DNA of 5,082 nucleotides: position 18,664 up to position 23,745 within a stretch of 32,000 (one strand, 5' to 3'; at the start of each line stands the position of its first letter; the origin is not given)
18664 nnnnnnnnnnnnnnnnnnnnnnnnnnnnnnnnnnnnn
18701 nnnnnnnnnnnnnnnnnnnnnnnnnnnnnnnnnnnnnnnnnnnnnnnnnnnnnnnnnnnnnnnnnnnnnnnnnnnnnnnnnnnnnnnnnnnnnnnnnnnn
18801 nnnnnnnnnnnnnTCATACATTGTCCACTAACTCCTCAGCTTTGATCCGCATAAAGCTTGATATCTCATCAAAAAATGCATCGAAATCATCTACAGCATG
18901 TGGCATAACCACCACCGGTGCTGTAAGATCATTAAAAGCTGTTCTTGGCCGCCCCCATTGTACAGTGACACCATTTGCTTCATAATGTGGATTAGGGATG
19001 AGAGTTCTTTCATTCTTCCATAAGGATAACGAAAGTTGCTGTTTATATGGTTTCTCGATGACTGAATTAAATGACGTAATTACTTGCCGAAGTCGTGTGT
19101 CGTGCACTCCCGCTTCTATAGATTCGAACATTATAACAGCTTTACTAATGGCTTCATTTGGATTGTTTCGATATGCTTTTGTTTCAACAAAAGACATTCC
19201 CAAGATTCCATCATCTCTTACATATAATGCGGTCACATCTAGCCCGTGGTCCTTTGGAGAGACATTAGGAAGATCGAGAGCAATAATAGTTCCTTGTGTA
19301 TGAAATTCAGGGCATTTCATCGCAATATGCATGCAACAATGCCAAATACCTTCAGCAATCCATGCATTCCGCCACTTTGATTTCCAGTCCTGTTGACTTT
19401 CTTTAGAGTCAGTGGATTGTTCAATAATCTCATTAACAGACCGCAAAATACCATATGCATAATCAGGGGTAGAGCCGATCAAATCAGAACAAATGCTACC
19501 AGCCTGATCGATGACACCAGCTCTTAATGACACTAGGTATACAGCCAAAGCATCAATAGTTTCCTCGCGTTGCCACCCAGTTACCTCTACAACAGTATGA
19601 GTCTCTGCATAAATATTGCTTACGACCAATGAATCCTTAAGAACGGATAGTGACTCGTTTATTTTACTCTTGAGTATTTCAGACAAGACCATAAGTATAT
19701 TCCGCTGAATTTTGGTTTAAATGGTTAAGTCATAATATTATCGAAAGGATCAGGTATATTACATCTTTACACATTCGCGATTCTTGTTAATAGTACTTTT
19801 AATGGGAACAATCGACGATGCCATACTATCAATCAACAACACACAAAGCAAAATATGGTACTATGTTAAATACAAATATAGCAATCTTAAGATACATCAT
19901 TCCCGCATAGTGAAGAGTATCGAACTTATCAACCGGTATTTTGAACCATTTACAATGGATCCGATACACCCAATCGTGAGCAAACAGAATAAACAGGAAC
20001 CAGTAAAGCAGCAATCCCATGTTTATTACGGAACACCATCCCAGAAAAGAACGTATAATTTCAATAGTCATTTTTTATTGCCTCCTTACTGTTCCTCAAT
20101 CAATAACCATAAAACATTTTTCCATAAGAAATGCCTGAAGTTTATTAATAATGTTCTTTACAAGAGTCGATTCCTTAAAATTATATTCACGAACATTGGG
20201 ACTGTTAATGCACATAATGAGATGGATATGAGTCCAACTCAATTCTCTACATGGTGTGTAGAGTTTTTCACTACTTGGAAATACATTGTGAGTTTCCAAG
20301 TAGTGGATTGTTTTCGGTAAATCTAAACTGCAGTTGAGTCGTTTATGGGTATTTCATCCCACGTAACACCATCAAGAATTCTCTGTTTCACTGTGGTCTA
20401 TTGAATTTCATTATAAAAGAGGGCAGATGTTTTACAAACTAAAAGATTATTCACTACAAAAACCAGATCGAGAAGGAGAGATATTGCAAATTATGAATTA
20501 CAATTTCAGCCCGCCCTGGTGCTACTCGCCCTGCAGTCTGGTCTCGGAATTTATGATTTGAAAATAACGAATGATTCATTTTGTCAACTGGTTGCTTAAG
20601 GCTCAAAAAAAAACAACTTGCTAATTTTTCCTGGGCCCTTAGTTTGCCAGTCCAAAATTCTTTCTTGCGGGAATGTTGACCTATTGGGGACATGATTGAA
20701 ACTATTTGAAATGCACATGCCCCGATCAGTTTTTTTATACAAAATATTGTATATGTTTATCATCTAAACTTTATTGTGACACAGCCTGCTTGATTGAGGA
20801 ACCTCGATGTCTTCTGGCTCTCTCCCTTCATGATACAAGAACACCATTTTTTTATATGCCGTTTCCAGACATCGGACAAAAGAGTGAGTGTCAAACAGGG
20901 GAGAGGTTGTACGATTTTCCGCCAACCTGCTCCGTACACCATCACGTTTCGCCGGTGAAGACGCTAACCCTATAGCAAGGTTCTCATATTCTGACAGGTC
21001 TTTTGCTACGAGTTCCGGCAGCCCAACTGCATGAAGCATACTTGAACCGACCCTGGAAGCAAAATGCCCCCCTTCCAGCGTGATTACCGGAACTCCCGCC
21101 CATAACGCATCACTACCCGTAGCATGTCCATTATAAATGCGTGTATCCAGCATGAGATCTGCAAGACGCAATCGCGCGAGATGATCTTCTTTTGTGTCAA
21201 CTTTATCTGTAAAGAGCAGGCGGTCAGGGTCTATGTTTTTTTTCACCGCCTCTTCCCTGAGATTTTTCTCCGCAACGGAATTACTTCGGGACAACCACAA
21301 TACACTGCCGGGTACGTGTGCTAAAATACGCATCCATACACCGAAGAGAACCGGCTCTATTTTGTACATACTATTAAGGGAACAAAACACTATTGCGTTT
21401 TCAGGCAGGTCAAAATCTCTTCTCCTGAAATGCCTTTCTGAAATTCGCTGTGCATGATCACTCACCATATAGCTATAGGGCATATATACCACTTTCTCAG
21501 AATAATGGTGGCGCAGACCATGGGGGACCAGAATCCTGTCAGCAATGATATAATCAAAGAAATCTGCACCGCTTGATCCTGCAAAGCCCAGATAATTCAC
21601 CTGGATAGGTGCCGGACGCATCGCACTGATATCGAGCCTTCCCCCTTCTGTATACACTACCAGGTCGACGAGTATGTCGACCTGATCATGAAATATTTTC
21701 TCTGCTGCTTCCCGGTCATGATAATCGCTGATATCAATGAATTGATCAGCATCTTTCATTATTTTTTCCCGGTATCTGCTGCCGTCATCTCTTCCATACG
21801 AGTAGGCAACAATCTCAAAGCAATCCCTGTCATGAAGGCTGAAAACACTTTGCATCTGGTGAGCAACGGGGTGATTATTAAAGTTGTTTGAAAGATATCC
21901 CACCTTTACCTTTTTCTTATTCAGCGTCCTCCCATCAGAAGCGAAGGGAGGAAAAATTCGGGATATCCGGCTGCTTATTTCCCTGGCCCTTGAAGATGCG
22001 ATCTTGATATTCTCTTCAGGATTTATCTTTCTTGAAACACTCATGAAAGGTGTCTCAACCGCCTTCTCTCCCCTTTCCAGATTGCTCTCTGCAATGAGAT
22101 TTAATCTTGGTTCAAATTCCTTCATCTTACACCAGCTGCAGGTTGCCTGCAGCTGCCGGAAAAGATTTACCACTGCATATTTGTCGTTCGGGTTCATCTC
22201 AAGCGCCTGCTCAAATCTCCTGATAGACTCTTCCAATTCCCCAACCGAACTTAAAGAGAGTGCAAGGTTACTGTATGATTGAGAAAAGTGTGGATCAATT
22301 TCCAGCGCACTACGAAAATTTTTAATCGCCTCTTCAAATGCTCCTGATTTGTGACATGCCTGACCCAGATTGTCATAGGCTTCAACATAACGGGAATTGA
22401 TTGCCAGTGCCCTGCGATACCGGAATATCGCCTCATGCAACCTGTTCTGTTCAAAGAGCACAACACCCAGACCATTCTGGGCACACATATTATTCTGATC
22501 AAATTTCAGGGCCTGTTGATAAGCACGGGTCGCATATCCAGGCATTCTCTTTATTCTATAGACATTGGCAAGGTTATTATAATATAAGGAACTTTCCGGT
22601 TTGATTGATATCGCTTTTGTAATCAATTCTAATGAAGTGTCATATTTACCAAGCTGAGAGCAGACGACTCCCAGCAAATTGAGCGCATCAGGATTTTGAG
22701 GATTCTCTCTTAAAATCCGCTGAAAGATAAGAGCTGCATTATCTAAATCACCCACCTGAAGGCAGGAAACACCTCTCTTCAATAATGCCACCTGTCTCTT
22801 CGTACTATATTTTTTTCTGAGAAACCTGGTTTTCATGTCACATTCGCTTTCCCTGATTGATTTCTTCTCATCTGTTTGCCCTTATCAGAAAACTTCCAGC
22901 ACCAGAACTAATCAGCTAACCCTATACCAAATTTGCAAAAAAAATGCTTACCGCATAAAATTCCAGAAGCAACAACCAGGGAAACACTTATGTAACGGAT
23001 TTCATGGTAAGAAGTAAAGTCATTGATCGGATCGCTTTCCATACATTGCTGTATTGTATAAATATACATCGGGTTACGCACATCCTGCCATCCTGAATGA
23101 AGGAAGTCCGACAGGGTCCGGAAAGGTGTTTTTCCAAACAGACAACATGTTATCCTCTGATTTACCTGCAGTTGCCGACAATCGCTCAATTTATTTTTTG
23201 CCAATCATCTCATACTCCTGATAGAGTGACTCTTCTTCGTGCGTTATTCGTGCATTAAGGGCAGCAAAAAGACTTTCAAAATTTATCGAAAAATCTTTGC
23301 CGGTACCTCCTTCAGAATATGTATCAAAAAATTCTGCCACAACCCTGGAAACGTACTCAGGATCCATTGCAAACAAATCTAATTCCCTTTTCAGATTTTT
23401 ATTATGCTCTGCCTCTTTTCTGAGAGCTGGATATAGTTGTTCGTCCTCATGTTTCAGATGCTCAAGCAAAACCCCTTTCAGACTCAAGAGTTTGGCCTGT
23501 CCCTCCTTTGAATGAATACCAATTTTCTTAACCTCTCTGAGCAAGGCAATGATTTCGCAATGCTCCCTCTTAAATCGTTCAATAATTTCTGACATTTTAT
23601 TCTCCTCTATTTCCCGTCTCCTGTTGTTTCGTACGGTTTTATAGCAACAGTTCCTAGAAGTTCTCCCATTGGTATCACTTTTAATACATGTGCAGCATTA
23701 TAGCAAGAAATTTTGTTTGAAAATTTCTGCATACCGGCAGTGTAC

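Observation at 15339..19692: Translationally coupled PD-(D/E)xK-like protein plus giant Ski2/Hel308-like helicase: Hachiman-like or a new nuclease-helicase defence candidate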

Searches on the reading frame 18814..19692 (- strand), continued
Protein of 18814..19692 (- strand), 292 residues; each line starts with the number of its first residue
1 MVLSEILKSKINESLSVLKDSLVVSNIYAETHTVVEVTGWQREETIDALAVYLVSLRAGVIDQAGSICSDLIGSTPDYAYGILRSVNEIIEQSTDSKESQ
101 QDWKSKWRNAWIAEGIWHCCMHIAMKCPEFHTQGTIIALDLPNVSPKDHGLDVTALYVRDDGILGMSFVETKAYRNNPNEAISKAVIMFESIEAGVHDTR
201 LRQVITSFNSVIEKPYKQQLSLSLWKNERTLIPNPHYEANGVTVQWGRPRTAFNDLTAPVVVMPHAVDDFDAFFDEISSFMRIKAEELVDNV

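Call 80: search_dna_similar(query=window:18814-19692:-, collection=plasmids, mode=protein, max_evalue=0.001, max_rows=20)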
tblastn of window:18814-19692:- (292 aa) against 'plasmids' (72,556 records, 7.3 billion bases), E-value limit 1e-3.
No match.

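Call 81: search_dna_similar(query=window:18814-19692:-, collection=phages, mode=protein, max_evalue=0.001, max_rows=20)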
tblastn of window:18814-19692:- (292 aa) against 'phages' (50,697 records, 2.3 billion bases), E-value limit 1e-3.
No match.

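Call 87: fold_search(model_id=the predicted structure, library=viral)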
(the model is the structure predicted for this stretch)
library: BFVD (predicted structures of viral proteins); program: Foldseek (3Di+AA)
matches with E <= 10: 379; with E <= 0.001: 0
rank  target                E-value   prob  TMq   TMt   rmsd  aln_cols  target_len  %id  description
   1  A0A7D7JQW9            2.5e-02  0.23  0.16  0.14  21.6       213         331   12  (no name in the UniProt tables at hand)
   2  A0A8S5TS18            2.7e-02  0.30  0.17  0.14  16.5       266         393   11  Endonuclease-like protein [Siphoviridae sp. ctEw721]
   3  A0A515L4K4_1          3.5e-02  0.33  0.21  0.08  18.1       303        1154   12  RNA-directed RNA polymerase L [Jujube yellow mottle-associated virus]
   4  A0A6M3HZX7            4.2e-02  0.80  0.23  0.45   8.2       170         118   12  (no name in the UniProt tables at hand)
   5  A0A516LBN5            6.1e-02  0.38  0.26  0.32  12.3       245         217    8  (no name in the UniProt tables at hand)
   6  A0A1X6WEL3            6.9e-02  0.60  0.31  0.37  10.9       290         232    8  (no name in the UniProt tables at hand)
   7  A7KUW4                7.7e-02  0.15  0.19  0.20  16.6       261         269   14  (no name in the UniProt tables at hand)
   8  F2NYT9                9.0e-02  0.30  0.15  0.24  10.6       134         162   12  Complete DpAV4 genome [Diadromus pulchellus ascovirus 4a]
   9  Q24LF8                1.0e-01  0.47  0.20  0.38  11.7       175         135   10  Uncharacterized protein [Clostridium phage phiCD119 (strain Clostridium difficile/United States/Govind/2006)]
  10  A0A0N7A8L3            1.0e-01  0.25  0.23  0.32  10.8       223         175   10  (no name in the UniProt tables at hand)
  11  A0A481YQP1            1.1e-01  0.28  0.25  0.28  15.1       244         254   10  Uncharacterized protein [Marseillevirus LCMAC101]
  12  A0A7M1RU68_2          1.3e-01  0.15  0.23  0.08  22.2       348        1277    9  NTF2 domain-containing protein [uncultured phage cr272_1]
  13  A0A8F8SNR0            1.5e-01  0.11  0.18  0.17  18.1       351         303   10  (no name in the UniProt tables at hand)
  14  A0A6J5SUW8            1.7e-01  0.07  0.14  0.16  21.3       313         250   10  PD-(D/E)XK nuclease superfamily [uncultured Caudovirales phage]
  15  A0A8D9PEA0            1.7e-01  0.13  0.16  0.23  16.2       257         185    8  Endonuclease Like Protein [Bacteriophage sp.]
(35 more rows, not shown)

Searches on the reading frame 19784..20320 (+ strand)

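Call 21: search_protein_families(library=pfam, proteins=[window:19784-20320:+], max_evalue=0.01)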
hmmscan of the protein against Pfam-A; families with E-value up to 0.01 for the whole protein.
window:19784-20320:+ (178 aa): 1 family
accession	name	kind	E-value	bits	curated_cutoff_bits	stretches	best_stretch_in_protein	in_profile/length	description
PF15728.10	DUF4679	-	0.00093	18.8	27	1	65-120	42-96/399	Domain of unknown function (DUF4679)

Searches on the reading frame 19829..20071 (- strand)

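Call 21: search_protein_families(library=pfam, proteins=[window:19829-20071:-], max_evalue=0.01)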
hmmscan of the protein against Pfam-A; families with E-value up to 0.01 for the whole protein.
window:19829-20071:- (80 aa): 1 family
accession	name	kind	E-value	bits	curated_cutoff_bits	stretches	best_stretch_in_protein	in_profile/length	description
PF21742.2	DUF6868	-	8.2e-33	113.4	27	1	1-79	1-79/80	Family of unknown function (DUF6868)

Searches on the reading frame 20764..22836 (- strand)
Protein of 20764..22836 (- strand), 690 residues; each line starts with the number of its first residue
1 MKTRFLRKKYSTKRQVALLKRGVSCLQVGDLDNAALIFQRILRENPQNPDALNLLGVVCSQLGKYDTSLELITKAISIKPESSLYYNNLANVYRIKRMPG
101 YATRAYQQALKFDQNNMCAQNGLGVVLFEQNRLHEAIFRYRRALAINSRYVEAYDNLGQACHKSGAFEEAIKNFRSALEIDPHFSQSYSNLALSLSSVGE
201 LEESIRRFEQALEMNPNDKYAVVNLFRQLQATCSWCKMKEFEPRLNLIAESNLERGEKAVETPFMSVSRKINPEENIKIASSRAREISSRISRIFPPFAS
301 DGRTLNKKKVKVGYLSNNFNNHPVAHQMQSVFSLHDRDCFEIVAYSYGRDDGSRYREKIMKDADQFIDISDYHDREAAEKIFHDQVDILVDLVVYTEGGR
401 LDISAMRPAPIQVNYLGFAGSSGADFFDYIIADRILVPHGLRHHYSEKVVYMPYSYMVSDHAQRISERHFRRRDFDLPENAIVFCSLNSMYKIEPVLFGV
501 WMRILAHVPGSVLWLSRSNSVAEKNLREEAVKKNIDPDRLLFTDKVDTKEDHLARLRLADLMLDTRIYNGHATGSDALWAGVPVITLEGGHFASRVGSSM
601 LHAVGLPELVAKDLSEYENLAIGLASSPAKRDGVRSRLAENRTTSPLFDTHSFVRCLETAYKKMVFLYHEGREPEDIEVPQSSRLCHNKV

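Call 21: search_protein_families(library=pfam, proteins=[window:20764-22836:-], max_evalue=0.01)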
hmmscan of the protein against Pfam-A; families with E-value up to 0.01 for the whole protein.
window:20764-22836:- (690 aa): 26 families (the best 25 are shown)
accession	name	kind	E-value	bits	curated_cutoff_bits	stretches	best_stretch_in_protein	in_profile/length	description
PF13844.12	Glyco_transf_41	-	1.2e-113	380.7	25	2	472-656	359-542/543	Glycosyl transferase family 41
PF00515.34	TPR_1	-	1.1e-36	123.6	27.8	5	156-184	6-34/34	Tetratricopeptide repeat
PF07719.23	TPR_2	-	5.2e-35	117.1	27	4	152-183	2-33/34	Tetratricopeptide repeat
PF13414.12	TPR_11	-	2.9e-30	104.1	26.8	4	126-165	3-42/42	TPR repeat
PF13431.12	TPR_17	-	2e-29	99.8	24.4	2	38-69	2-33/34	Tetratricopeptide repeat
PF13181.12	TPR_8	-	3.1e-25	86.6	25.7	3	152-183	2-33/34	Tetratricopeptide repeat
PF13424.12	TPR_12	-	6e-22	78.1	30.1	4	117-181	3-75/77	Tetratricopeptide repeat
PF14559.12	TPR_19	-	1.1e-20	74.2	25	2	26-87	2-63/68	Tetratricopeptide repeat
PF13432.12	TPR_16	-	2.3e-19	69.9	32.7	2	22-81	4-63/65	Tetratricopeptide repeat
PF13428.12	TPR_14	-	4.4e-17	61.3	23.5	1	17-56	3-42/44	Tetratricopeptide repeat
PF13176.12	TPR_7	-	8.8e-17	60.2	27.9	0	187-219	1-35/36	Tetratricopeptide repeat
PF13374.12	TPR_10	-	2.5e-11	43.6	27.5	1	186-214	3-31/42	Tetratricopeptide repeat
PF23914.1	TPR_CcmH_CycH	-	1.4e-10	41.7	42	1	28-145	29-149/158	Cytochrome c-type biogenesis protein H TPR domain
PF13371.12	TPR_9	-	9.8e-08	32.4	35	0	128-183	6-61/73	Tetratricopeptide repeat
PF12895.13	ANAPC3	-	5e-07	30.4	27.2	0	30-82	4-55/82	Anaphase-promoting complex, cyclosome, subunit 3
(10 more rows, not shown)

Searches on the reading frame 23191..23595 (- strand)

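Call 21: search_protein_families(library=pfam, proteins=[window:23191-23595:-], max_evalue=0.01)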
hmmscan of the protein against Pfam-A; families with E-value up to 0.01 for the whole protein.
window:23191-23595:- (134 aa): 1 family
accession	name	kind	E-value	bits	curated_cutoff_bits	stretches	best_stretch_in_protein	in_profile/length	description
PF01814.28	Hemerythrin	-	1.8e-09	38.6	25.3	1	4-126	2-125/127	Hemerythrin HHE cation binding domain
